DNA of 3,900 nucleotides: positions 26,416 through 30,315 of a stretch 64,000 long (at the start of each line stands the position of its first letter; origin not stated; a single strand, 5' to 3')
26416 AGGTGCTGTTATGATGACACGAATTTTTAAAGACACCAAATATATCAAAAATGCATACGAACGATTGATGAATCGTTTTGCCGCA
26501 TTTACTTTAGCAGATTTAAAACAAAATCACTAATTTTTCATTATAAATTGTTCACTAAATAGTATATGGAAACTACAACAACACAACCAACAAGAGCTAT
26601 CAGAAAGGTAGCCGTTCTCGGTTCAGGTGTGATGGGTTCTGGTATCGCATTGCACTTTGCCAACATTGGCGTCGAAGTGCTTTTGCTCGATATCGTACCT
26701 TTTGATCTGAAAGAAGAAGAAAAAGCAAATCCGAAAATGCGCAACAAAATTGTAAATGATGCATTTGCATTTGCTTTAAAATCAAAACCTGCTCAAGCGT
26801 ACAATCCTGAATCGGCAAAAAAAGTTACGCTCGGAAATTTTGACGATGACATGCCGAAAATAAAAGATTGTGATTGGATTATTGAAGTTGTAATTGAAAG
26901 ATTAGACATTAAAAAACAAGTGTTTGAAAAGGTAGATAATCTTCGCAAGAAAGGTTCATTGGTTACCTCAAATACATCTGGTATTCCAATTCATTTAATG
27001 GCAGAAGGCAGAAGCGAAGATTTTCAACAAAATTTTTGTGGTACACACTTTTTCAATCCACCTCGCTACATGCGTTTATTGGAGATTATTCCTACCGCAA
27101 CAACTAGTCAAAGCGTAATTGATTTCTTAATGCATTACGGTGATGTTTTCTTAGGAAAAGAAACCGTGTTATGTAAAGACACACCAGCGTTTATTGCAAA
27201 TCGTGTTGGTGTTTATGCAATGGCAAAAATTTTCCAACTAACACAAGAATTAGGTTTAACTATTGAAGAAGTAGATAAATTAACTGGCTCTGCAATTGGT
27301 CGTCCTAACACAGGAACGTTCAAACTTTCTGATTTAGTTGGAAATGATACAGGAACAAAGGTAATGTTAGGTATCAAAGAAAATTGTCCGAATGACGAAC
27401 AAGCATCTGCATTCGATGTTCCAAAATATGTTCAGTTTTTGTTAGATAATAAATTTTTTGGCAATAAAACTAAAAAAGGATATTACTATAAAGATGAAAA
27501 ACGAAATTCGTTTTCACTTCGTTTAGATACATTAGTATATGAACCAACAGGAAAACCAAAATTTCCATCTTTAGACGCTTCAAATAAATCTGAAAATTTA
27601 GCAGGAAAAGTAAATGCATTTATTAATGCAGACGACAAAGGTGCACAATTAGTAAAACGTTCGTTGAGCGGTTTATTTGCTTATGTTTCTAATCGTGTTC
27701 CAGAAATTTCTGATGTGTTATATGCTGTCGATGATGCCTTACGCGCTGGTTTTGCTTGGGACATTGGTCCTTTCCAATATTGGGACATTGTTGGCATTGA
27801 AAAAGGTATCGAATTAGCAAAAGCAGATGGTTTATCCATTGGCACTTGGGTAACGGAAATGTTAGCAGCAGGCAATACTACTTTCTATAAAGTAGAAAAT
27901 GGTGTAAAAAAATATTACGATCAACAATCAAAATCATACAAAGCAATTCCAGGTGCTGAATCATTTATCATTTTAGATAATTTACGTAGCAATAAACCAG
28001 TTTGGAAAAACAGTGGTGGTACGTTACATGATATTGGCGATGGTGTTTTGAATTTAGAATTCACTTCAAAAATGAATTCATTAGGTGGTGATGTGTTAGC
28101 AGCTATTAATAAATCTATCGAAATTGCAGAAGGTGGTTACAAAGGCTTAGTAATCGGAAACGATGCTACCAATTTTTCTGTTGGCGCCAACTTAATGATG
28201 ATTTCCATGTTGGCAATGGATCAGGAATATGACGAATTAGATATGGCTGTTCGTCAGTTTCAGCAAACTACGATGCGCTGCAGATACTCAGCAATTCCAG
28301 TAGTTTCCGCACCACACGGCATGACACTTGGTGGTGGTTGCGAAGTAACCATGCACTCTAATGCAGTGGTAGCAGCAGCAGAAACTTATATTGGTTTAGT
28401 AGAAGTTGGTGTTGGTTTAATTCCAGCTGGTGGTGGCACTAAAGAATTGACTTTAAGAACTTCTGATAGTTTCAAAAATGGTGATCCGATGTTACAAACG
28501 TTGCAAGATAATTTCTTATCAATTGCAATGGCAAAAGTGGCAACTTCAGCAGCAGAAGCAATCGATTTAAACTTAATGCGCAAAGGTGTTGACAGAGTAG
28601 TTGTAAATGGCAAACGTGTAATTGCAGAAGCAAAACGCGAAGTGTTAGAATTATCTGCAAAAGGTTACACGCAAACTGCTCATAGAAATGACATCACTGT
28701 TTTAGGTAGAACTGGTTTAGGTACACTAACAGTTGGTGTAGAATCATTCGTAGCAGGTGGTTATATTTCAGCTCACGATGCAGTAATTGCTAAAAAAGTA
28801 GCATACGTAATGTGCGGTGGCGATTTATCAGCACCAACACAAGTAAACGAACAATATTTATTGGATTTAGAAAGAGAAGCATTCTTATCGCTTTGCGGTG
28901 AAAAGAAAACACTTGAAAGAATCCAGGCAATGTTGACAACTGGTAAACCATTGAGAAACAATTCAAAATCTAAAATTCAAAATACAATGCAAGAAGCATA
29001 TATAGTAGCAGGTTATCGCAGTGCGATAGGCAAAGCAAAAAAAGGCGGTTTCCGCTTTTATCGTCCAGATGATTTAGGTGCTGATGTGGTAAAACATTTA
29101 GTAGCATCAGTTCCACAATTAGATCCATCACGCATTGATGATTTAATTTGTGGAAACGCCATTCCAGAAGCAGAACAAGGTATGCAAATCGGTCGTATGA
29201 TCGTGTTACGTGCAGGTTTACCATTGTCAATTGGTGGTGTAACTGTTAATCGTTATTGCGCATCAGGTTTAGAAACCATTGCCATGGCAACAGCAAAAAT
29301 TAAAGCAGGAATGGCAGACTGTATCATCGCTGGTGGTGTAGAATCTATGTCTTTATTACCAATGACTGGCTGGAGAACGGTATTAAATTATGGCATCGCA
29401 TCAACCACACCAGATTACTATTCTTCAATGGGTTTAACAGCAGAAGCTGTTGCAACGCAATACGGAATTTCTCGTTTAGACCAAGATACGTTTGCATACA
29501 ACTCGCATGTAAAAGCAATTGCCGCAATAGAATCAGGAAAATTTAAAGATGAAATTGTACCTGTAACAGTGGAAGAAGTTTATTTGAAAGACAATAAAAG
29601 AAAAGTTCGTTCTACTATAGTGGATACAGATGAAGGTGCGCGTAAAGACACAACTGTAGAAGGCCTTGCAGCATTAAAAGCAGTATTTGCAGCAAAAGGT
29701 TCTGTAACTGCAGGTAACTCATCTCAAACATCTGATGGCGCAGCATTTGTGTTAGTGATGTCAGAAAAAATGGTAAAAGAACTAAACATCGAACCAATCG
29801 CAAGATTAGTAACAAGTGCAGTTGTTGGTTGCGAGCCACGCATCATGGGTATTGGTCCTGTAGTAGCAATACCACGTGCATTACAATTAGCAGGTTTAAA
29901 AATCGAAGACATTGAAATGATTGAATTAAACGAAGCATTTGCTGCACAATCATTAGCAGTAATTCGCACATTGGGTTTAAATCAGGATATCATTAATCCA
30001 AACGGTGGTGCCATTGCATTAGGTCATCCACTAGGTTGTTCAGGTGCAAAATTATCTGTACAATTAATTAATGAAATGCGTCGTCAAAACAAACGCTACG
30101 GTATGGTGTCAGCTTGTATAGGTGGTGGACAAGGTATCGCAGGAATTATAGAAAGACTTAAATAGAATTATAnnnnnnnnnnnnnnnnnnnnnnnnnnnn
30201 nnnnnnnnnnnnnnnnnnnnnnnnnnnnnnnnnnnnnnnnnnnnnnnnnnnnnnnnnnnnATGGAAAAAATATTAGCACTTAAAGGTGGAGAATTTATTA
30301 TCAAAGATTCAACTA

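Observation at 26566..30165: FadB-like (dehydrogenase and hydratase) and FadA-like (thiolase) genes fused into one 1199-codon ORF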

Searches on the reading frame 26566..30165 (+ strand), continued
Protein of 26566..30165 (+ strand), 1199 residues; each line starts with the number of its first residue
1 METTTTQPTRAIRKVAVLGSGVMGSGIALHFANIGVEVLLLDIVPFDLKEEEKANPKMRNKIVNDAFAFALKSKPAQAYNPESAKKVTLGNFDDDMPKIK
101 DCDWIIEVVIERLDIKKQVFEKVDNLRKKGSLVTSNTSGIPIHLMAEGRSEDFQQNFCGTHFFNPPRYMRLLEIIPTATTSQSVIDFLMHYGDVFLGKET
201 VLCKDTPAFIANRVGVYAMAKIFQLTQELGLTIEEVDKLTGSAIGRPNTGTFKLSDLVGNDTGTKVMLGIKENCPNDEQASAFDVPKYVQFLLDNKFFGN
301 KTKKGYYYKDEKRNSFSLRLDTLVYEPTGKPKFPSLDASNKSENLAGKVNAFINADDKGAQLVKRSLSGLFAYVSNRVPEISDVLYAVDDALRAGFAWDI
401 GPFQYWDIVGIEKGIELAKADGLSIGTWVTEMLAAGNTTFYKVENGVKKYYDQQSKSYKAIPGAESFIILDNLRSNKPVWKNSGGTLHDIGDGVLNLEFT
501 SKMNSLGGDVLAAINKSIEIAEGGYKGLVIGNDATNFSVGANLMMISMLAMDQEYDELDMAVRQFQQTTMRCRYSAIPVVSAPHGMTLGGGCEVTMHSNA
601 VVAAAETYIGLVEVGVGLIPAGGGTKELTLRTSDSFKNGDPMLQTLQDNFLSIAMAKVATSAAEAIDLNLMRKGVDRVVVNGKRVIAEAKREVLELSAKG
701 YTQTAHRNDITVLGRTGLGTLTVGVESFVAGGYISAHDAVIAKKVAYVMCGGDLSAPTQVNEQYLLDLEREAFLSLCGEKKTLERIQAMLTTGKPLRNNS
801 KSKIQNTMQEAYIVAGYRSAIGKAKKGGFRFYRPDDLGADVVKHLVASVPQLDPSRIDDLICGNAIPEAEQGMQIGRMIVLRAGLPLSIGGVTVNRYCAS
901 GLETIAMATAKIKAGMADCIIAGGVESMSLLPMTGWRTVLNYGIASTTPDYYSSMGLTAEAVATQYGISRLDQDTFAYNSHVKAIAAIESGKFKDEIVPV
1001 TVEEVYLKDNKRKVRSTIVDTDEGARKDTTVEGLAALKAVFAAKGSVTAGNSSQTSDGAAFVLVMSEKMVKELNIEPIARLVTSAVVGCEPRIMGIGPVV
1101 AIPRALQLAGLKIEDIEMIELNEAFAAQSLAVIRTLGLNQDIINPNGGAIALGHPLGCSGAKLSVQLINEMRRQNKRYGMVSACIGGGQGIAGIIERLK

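Call 62: predict_structure(alignment_id=A4)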
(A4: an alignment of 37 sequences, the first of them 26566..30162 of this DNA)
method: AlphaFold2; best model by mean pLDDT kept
length: 1199 residues; sequences in the alignment: 37
mean_pLDDT: 62.9   pTM: 0.39
mean pLDDT of the five models: 62.9, 60.4, 59.6, 52.3, 48.1
residues with pLDDT >= 90: 89; 70-90: 426; 50-70: 287; < 50: 397
segments of 3 or more residues with pLDDT < 50: 1-8, 75-78, 163-171, 204-208, 244-252, 297-306, 308-313, 381-388, 394-399, 463-472, 501-507, 534-562, 583-585, 589-671, 675-684, 703-721, 732-735, 751-807, 823-831, 866-873, 927-946, 949-957, 1022-1034, 1039-1056, 1145-1159
pLDDT, mean of each block of 10 residues (from residue 1): 41 88 78 87 70 79 79 54 82 87 84 75 90 76 77 89 42 73 83 62 49 63 81 77 43 56 61 59 71 51 41 61 70 83 77 86 80 68 47 47 69 85 83 83 63 77 44 65 82 81 47 79 83 48 38 36 50 65 51 32 33 26 33 37 38 32 44 46 57 73 43 44 53 47 51 43 40 32 38 33 44 85 40 73 90 90 55 68 82 59 83 86 62 28 48 45 74 67 62 61 59 58 45 49 43 50 92 91 76 67 89 88 66 83 55 39 77 87 66 87
secondary structure, 60 per line:
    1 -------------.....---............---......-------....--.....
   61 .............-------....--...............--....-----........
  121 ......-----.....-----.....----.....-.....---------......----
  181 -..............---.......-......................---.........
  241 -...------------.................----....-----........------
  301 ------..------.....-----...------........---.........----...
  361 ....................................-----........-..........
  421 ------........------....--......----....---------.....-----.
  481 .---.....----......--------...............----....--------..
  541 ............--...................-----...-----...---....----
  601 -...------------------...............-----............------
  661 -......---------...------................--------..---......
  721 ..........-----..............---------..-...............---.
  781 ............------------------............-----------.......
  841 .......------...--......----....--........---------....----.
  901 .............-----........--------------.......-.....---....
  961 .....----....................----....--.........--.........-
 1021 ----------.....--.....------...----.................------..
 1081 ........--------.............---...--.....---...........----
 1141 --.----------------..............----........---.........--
elements in order (helices of 4 or more, strands of 3 or more residues): E14-18 H22-33 E37-42 H50-53 H56-73 H81-84 E87-91 H92-101 E104-107 H113-126 E132-136 H142-146 H151-155 E157-161 E171-176 H182-195 E199-202 H207-228 H233-240 H257-273 H278-281 H287-294 E315-319 E325-327 H334-341 H345-353 H358-396 H402-409 H411-420 H427-434 E441-444 E447-452 E457-460 H470-474 E485-489 E494-499 H508-522 E527-530 H539-552 H555-573 E579-581 E587-589 H593-596 E602-604 H623-637 H643-654 H662-667 E677-679 H686-701 H715-730 H736-749 H762-776 H780-792 E811-822 H834-847 E859-864 H869-872 H875-882 E892-895 H900-913 E919-926 H941-947 H949-953 H957-965 H970-989 E1000-1008 E1011-1019 H1031-1035 H1038-1042 E1056-1066 H1067-1072 E1079-1088 H1097-1109 E1118-1122 H1126-1136 H1160-1173 E1178-1185 E1189-1197
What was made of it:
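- On Natural composite (fused) alpha-beta beta-oxidation protein family: The AF2 model of the fusion was uninformative (pLDDT 62.9, pTM 0.39; call 62).
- The AF2 model was too poor to support a compatible geometry (call 62).
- Tried and rejected: The model was poor (pLDDT 62.9, pTM 0.39, junction below 50; call 62), so no conclusion on geometry was drawn and no fold search was run.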

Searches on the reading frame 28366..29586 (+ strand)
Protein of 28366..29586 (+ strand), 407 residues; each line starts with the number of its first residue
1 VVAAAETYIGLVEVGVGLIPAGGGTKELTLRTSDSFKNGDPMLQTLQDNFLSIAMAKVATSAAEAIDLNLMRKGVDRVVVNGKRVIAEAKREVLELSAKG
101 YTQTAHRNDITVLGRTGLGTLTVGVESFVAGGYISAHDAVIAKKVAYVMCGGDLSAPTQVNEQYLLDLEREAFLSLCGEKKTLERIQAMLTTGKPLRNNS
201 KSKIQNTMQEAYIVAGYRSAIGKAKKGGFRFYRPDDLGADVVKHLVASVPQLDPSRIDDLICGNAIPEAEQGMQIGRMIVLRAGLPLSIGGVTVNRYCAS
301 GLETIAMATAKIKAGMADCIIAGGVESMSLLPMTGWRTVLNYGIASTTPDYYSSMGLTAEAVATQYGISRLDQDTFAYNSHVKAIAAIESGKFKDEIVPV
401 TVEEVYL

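Call 6: find_related_loci(query=window:28366-29586:+, collection=genome_contigs, flank=6000)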
Query window:28366-29586:+ (407 aa) in genome_contigs; peptide patterns used: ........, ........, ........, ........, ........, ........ (x = any residue, [..] = any of these).
149 stretches matched a pattern; 124 encode a relative of the query (tblastn E <= 1e-3); the best 80 are kept; 79 distinct loci.
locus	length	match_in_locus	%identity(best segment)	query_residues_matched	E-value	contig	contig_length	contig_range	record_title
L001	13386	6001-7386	70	2-407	0e+0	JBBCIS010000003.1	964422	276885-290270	MAG: bacterium isolate MAG_CPA_04 P10A_000000016257, whole genome shotgun sequence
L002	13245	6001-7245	64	1-407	2e-173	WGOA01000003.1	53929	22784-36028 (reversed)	MAG: Bacteroidetes bacterium isolate RI_103 c_000000013884, whole genome shotgun sequence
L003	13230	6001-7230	63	1-407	3e-171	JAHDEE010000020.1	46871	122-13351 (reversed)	MAG: Chitinophagales bacterium isolate MAG-174 RZ_2081, whole genome shotgun sequence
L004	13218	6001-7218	64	1-407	5e-169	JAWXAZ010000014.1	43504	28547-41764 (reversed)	MAG: bacterium isolate MP5IB2.37 k99_184322, whole genome shotgun sequence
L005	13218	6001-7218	61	3-407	1e-163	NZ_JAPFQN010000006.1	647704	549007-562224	Mangrovivirga halotolerans strain M17 M17_ctg006, whole genome shotgun sequence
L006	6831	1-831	86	132-407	8e-162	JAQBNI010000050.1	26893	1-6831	MAG: Bacteroidota bacterium isolate RYN_289 scaffold_666437, whole genome shotgun sequence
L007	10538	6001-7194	59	3-407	5e-158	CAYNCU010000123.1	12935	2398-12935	MAG TPA_asm: uncultured Roseivirgaceae bacterium isolate SRP214966_co3_398 genome assembly, contig: NODE_7596_length_129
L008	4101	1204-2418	63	2-407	7e-161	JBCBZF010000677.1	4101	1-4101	MAG: Bacteroidota bacterium isolate P01_A01_bin.108 k141_896169_length_4101_cov_11.0000, whole genome shotgun sequence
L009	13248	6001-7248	60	3-407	8e-150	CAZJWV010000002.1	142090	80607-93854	MAG TPA_asm: uncultured Ohtaekwangia sp. isolate SRP150892_co2_471 genome assembly, contig: NODE_92_length_142090_cov_7.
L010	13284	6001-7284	58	1-404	1e-146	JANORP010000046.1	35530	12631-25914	MAG: Bacteroidota bacterium isolate VAR_4_metabat_163 VAR_4_k141_1207466, whole genome shotgun sequence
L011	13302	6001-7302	57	1-407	1e-145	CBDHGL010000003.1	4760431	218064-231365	MAG: Bacteroidia bacterium isolate a63af478-0d9e-4676-b23b-475732d327f0 genome assembly, contig: contig_3, whole genome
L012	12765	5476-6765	57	1-404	2e-144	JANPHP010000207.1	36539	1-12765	MAG: Bacteroidota bacterium isolate VAR_69_concoct_374_sub VAR_69_k141_4261390, whole genome shotgun sequence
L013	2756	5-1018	63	84-407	2e-144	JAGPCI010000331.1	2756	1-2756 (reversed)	MAG: Bacteroidia bacterium isolate Gw_SlAct_bin_24 Gw_SlAct_237537_length_2756_cov_5.522632, whole genome shotgun sequen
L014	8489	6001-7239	64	2-407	4e-178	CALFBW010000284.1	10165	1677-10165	MAG: uncultured Chitinophagales bacterium isolate L2_Bin_METABAT__70_1 genome assembly, contig: c_000003051688, whole ge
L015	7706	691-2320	94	1-407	3e-131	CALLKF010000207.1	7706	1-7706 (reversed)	MAG TPA_asm: uncultured Saprospirales bacterium isolate SRR6231210_bin.54_CONCOCT_v1.1_MAG genome assembly, contig: ERZ6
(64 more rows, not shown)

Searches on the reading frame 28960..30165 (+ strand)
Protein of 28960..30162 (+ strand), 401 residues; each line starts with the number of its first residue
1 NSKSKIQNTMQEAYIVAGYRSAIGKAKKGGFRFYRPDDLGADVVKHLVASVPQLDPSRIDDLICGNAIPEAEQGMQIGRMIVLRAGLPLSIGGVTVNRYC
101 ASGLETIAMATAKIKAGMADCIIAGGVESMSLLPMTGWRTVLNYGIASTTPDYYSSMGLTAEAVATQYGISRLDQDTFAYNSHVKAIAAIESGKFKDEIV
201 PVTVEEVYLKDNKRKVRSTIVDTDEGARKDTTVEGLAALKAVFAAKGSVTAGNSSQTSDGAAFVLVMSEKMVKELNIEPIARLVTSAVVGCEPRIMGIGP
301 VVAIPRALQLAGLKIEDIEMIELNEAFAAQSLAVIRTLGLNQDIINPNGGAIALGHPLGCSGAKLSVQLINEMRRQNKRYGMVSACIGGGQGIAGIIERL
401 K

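Call 37: find_homologous_proteins(query=window:28960-30162:+, max_evalue=1e-20)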
Query window:28960-30162:+ (401 aa): 8000 proteins with E <= 1e-20 among 8000 candidates; the best 120 are listed.
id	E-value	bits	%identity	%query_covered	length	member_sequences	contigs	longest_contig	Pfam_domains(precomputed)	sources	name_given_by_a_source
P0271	5.7e-228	774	91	98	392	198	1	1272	PF02803.25,PF00108.30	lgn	-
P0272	7.3e-223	757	87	98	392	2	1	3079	PF02803.25,PF00109.33,PF00108.30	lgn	-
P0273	1.8e-222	756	89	98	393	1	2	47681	PF02803.25,PF00108.30,PF22691.3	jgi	jgi:acetyl-CoA acyltransferase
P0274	6.7e-222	754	88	98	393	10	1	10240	PF02803.25,PF00108.30,PF22691.3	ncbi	-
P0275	7.4e-222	754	89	97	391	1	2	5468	PF02803.25,PF00109.33,PF00108.30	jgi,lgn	-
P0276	8.4e-222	754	89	98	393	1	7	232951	PF02803.25,PF00108.30,PF22691.3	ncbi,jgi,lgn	jgi:acetyl-CoA acyltransferase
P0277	2.0e-221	753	89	98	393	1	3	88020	PF02803.25,PF00108.30,PF22691.3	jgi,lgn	jgi:acetyl-CoA acyltransferase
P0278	2.3e-221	752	89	97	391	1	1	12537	PF02803.25,PF00109.33,PF00108.30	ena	-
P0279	5.0e-221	751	89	97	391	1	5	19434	PF02803.25,PF00109.33,PF00108.30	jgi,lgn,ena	-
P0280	8.7e-221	751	89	97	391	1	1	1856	PF02803.25,PF00109.33,PF00108.30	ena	-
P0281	1.8e-220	750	88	97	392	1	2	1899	PF02803.25,PF00108.30,PF22691.3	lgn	-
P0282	2.0e-220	749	88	97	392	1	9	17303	PF02803.25,PF00108.30,PF22691.3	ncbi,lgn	-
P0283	2.4e-220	749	87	97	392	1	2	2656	PF02803.25,PF00108.30,PF22691.3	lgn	-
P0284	5.6e-220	748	88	98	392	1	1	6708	PF02803.25,PF00109.33,PF00108.30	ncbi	-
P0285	5.6e-220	748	89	97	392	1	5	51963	PF02803.25,PF00108.30,PF22691.3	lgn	-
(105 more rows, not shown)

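Call 72: find_encoding_contigs(protein=window:28987-30165:+, flank=4000, max_places=6)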
Protein window:28987-30165:+ (392 aa): no gene with exactly this product is on record in the collection.
